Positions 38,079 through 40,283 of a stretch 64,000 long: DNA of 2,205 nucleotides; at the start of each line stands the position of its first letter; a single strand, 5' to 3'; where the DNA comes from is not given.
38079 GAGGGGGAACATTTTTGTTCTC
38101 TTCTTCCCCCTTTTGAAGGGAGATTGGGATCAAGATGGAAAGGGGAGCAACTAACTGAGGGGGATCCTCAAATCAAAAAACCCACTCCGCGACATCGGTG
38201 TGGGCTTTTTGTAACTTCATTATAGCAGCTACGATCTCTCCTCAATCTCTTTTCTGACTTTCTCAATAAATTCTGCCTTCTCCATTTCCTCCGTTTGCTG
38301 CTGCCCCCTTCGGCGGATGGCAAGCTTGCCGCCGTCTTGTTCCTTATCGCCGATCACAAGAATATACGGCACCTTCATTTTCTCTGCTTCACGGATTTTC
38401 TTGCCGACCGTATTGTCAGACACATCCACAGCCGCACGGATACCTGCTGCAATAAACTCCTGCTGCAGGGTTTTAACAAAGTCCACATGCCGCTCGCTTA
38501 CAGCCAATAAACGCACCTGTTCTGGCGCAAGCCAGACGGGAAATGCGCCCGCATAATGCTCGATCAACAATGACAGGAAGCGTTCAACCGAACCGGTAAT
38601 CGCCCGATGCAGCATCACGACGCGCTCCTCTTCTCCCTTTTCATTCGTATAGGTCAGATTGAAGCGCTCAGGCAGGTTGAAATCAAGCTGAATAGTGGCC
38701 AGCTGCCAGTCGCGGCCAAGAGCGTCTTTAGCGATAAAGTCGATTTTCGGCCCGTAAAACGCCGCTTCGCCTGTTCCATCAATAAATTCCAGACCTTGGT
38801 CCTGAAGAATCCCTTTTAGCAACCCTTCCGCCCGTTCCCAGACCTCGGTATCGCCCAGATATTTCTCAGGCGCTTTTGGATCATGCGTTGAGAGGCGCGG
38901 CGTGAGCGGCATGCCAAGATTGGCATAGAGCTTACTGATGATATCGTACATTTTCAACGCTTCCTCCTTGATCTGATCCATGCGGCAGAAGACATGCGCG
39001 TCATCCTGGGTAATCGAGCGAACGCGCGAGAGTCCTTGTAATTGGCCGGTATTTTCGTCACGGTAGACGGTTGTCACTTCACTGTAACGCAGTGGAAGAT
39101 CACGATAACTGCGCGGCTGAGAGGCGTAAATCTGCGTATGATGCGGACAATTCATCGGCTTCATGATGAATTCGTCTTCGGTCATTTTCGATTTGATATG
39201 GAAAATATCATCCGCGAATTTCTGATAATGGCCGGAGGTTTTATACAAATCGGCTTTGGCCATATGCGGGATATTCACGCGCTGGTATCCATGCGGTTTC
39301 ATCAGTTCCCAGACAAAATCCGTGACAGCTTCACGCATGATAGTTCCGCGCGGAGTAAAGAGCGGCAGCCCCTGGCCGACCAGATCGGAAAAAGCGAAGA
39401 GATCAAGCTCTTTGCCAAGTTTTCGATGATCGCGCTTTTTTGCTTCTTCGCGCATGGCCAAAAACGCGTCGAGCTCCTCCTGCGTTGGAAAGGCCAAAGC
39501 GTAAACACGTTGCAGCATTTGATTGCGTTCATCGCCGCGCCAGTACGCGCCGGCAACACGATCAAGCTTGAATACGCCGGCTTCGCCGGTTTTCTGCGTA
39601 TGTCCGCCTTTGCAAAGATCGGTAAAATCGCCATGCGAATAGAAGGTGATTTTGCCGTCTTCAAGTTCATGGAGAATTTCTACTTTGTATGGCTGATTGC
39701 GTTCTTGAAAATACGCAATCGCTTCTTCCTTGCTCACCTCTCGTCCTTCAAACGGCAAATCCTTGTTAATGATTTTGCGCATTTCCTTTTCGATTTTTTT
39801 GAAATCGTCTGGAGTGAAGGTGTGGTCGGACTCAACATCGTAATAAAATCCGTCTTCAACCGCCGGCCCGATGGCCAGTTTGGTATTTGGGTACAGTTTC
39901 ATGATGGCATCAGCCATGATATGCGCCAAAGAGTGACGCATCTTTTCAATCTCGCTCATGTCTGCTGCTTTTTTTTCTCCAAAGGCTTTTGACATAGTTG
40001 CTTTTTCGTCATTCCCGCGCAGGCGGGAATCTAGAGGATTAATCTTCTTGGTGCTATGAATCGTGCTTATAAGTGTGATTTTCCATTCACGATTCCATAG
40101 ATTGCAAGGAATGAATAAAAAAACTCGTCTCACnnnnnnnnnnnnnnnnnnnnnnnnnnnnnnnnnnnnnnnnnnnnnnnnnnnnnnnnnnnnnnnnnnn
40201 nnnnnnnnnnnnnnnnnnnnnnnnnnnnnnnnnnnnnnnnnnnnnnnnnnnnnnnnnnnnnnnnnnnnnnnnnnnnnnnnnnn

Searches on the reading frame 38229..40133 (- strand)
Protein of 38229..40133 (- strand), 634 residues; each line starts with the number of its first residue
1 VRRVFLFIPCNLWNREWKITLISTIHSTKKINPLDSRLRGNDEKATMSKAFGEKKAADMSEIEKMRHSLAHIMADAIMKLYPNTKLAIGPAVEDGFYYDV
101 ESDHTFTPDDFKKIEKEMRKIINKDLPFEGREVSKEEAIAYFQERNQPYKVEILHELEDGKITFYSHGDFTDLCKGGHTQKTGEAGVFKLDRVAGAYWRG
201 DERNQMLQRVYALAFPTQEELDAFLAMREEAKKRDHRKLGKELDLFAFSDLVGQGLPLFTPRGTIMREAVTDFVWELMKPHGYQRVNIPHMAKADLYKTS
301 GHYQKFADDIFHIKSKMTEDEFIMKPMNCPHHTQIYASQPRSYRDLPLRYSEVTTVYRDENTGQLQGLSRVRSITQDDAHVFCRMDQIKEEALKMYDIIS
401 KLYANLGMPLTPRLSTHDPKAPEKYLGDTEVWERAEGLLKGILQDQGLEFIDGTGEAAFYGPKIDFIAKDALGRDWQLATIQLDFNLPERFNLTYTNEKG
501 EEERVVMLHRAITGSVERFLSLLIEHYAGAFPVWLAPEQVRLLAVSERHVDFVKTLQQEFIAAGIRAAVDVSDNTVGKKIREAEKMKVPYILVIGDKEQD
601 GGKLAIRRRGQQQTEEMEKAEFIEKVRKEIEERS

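Call 60: search_protein_families(library=pfam, proteins=[window:38229-40133:-], max_evalue=0.00001)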
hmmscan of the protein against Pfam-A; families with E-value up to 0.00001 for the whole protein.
window:38229-40133:- (634 aa): 3 families
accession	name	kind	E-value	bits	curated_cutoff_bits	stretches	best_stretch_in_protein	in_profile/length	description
PF00587.30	tRNA-synt_2b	-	2.7e-45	155.1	29.3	1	318-527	7-179/179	tRNA synthetase class II core domain (G, H, P, S and T)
PF03129.25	HGTP_anticodon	-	2.2e-21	76.2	21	1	539-628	1-93/94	Anticodon binding domain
PF07973.19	tRNA_SAD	-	3e-11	43.5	24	1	162-211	1-44/44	Threonyl and Alanyl tRNA synthetase second additional domain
